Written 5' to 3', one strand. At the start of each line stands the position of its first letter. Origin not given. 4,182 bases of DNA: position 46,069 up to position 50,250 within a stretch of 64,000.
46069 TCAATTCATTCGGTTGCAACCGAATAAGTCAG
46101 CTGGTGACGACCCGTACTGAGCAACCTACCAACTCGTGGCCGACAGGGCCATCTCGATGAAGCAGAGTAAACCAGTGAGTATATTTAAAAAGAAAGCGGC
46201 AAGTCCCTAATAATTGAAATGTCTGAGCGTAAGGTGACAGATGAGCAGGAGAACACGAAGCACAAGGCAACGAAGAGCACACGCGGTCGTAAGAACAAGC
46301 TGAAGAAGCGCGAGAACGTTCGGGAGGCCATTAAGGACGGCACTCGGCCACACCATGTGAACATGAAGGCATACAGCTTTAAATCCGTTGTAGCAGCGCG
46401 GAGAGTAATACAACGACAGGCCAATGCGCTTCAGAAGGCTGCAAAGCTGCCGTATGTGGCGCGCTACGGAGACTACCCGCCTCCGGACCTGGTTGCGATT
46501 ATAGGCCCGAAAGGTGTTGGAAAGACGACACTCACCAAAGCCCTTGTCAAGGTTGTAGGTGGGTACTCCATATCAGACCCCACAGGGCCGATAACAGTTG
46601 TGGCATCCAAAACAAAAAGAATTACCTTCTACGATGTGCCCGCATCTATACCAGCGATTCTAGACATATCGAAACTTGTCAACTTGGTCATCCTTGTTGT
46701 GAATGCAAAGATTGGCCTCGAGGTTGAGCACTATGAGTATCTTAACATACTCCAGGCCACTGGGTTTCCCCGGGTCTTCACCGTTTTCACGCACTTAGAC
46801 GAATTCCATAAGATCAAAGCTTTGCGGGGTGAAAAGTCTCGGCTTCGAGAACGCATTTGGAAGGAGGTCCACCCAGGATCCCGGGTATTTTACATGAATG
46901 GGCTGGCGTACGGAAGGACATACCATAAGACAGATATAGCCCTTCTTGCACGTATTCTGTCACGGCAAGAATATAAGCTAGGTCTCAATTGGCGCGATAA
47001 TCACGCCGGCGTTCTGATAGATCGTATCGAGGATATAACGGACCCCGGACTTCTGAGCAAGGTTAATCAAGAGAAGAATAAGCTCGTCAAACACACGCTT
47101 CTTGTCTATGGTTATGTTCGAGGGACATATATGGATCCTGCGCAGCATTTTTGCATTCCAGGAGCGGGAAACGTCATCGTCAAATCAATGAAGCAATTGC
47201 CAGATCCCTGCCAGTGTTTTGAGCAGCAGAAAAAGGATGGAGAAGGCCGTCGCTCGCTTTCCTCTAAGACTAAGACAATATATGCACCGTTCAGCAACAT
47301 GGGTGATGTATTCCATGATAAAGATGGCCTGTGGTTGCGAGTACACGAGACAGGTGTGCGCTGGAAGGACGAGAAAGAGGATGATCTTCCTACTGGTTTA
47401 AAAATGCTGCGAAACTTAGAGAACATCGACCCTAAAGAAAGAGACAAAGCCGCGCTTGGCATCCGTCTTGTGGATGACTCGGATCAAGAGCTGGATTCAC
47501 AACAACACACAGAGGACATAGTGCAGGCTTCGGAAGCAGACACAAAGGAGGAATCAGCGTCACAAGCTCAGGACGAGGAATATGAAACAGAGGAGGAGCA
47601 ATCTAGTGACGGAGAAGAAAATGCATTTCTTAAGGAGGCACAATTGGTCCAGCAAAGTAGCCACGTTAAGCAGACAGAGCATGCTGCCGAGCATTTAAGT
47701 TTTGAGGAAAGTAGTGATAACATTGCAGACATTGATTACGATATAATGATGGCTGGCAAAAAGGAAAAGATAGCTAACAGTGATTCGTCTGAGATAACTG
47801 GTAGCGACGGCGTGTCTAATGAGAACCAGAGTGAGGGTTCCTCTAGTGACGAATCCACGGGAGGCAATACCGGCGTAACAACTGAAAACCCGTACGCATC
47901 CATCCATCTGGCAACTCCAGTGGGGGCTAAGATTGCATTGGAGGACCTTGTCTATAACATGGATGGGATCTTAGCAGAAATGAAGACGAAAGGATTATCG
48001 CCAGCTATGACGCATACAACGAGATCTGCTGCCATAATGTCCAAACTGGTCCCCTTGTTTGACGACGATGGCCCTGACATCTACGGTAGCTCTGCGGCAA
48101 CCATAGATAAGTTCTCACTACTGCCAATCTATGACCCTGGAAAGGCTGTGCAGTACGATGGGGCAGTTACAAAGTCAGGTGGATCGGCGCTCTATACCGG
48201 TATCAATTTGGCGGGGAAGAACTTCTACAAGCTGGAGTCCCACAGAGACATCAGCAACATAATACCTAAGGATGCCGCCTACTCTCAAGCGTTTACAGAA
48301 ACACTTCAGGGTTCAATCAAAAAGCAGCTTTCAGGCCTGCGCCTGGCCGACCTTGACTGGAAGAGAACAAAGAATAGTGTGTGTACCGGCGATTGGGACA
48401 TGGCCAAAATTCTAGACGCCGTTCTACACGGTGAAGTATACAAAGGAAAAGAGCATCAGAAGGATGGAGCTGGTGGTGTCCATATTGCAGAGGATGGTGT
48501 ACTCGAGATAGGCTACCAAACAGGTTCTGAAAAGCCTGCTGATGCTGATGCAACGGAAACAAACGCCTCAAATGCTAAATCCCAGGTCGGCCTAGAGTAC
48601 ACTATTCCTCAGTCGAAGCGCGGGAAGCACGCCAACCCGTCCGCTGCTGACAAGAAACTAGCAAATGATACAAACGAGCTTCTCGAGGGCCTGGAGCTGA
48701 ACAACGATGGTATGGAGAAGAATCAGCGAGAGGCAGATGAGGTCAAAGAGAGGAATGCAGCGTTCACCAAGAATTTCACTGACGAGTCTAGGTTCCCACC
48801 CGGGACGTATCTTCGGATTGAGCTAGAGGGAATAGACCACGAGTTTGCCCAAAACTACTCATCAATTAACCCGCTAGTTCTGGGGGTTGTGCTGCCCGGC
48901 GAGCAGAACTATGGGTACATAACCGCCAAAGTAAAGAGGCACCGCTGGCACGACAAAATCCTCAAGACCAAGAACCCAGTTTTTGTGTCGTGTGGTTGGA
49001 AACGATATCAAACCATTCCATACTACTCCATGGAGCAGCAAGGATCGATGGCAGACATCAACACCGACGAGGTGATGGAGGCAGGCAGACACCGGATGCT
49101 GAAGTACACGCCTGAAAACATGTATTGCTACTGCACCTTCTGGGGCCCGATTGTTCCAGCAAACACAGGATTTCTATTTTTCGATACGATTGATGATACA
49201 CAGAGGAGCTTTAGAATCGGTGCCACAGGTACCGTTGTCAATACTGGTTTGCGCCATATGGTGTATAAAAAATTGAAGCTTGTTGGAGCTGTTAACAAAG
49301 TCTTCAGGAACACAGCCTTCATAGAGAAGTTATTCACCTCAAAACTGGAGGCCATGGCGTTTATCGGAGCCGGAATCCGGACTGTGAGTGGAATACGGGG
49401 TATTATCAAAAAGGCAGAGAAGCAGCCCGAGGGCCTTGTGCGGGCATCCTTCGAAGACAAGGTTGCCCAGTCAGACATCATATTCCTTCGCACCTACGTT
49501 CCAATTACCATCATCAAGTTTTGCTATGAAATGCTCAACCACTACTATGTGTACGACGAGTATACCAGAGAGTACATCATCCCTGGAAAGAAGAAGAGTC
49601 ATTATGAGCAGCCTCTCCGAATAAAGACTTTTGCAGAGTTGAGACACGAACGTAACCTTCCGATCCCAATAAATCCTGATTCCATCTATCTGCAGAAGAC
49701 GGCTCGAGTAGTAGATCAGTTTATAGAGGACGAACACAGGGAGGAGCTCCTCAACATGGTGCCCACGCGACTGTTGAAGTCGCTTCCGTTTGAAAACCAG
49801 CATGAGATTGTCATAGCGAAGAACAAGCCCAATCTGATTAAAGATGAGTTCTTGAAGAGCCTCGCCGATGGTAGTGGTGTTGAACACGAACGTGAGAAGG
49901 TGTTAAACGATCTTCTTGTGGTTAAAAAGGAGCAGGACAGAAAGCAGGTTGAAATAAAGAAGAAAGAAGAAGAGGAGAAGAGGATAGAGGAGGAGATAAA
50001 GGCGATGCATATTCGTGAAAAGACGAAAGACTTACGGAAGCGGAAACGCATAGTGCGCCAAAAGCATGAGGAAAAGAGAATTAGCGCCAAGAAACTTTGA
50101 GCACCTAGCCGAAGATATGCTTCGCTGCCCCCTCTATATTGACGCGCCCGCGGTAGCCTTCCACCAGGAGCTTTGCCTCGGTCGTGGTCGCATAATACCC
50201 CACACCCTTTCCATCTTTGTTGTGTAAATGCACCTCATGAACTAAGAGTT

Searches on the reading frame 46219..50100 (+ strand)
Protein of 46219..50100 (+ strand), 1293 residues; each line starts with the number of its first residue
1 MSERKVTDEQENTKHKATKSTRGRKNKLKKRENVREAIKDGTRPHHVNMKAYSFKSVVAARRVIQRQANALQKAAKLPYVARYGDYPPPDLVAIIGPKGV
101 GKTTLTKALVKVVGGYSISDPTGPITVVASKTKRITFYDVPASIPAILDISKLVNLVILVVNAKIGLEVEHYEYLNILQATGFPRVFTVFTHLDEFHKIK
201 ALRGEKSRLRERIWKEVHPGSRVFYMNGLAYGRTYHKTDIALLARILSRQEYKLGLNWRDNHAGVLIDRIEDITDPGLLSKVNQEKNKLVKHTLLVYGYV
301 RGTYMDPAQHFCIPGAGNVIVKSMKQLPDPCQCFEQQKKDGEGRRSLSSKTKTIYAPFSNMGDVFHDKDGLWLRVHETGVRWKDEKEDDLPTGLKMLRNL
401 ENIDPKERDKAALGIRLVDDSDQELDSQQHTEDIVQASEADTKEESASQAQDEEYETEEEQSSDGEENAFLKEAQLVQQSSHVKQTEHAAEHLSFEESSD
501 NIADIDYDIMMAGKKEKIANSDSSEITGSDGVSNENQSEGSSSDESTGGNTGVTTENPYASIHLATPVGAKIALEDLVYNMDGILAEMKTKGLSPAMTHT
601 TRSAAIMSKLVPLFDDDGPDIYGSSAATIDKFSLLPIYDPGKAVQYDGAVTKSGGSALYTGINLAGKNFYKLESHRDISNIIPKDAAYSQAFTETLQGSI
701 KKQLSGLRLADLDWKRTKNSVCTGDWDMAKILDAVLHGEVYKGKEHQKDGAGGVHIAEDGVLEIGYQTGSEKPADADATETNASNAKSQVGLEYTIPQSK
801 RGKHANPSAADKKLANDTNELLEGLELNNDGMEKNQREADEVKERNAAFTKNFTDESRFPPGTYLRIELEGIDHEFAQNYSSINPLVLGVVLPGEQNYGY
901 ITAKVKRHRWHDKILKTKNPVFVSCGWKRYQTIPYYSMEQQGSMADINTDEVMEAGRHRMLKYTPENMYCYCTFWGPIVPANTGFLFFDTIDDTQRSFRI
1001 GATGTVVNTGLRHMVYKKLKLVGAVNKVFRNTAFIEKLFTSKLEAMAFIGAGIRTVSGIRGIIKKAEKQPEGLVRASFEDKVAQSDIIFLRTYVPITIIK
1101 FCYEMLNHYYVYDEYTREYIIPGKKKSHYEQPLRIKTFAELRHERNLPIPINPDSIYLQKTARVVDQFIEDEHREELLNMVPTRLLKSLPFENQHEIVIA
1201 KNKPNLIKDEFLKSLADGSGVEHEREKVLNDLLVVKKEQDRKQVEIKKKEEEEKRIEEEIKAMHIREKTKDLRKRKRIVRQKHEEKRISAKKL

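Call 3: search_protein_families(library=pfam, proteins=[window:46219-50100:+], max_evalue=1)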
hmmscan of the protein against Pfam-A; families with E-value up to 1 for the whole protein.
window:46219-50100:+ (1293 aa): 14 families
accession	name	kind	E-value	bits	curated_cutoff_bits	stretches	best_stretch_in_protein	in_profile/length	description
PF04950.18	RIBIOP_C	-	1.1e-68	232.3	25.8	1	828-1097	33-290/291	40S ribosome biogenesis protein Tsr1 and BMS1 C-terminal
PF08142.18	AARP2CN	-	2.2e-18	66.1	23.8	1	256-330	5-73/73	AARP2CN (NUC121) domain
PF00009.33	GTP_EFTU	-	0.0026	17.8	26.5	0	152-216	91-153/188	Elongation factor Tu GTP binding domain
PF01926.29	MMR_HSR1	-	0.0075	16.8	21.9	1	92-179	2-101/113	50S ribosome-binding GTPase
PF22298.2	Tsr1_G-like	-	0.015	15.5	27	1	142-199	60-118/161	Tsr1, G-like domain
PF00004.35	AAA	-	0.028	15.3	21.2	1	94-114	3-23/131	ATPase family associated with various cellular activities (AAA)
PF02367.23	TsaE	-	0.031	14.7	26.6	1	87-122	19-55/128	Threonylcarbamoyl adenosine biosynthesis protein TsaE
PF00005.33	ABC_tran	-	0.052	14.6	25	1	90-112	12-34/137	ABC transporter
PF13401.12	AAA_22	-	0.058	14.1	27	1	91-113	7-29/130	AAA domain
PF13671.12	AAA_33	-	0.062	14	27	1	91-122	1-32/143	AAA domain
PF13521.12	AAA_28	-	0.097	13.3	27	1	92-112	2-22/164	AAA domain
PF13191.12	AAA_16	-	0.13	13.1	32.6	1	90-111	25-46/167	AAA ATPase domain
PF13173.12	AAA_14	-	0.29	11.6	27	1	91-111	4-24/129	AAA domain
PF13476.12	AAA_23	-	0.44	11.6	27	1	90-118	20-48/201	AAA domain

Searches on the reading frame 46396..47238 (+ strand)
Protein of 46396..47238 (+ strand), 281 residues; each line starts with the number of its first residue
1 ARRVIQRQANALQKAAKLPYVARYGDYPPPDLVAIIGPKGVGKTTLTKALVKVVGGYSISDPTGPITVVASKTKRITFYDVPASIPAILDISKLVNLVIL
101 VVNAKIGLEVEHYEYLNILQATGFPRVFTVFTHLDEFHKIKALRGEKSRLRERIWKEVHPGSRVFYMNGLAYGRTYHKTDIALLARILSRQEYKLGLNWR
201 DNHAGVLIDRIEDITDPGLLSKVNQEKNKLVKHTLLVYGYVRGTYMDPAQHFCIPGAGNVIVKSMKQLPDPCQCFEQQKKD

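Call 47: find_homologous_proteins(query=window:46396-47238:+, max_evalue=1e-20)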
Query window:46396-47238:+ (281 aa): 9 proteins with E <= 1e-20 among 2048 candidates.
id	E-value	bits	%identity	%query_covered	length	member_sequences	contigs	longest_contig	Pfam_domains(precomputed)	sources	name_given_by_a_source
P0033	2.7e-62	229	43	97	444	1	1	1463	PF08142.19,PF01926.30,PF00146.27,PF00009.34,PF13401.13,PF22298.3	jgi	jgi:ribosome biogenesis protein BMS1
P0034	2.1e-49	186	43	74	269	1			PF00009.34,PF22298.3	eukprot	eukprot:CAMPEP_0172489038 /NCGR_PEP_ID=MMETSP1066-20121228/18798_1 /TAXON_ID=671091 /ORGANISM="Cosci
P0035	3.8e-46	176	40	86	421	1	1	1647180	PF08142.19,PF00009.34,PF13401.13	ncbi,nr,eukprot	ncbi:unnamed protein product [Phytomonas sp. Hart1]|nr:unnamed protein product [Phytomonas sp. Hart1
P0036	7.3e-44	168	45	68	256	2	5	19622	PF01926.30,PF00009.34,PF13401.13,PF10662.16,PF22298.3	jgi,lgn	jgi:ribosome biogenesis protein BMS1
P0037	1.3e-43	167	44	65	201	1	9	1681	PF08142.19,PF00009.34,PF22298.3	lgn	-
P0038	1.3e-43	167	38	85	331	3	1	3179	PF08142.19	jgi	jgi:ribosome biogenesis protein BMS1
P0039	1.6e-43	167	42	74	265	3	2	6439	PF00009.34,PF13401.13,PF22298.3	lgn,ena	-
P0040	5.5e-40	156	42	68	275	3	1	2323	PF01926.30,PF00009.34,PF22298.3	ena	-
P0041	2.8e-26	111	42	52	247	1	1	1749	PF00009.34,PF22298.3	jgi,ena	-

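Call 73: find_related_loci(query=window:46396-47238:+, collection=metagenome_contigs, flank=6000)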
Query window:46396-47238:+ (281 aa) in metagenome_contigs; peptide patterns used: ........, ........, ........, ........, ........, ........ (x = any residue, [..] = any of these).
182 stretches matched a pattern, but none encodes a relative of the query by tblastn (E <= 1e-3).
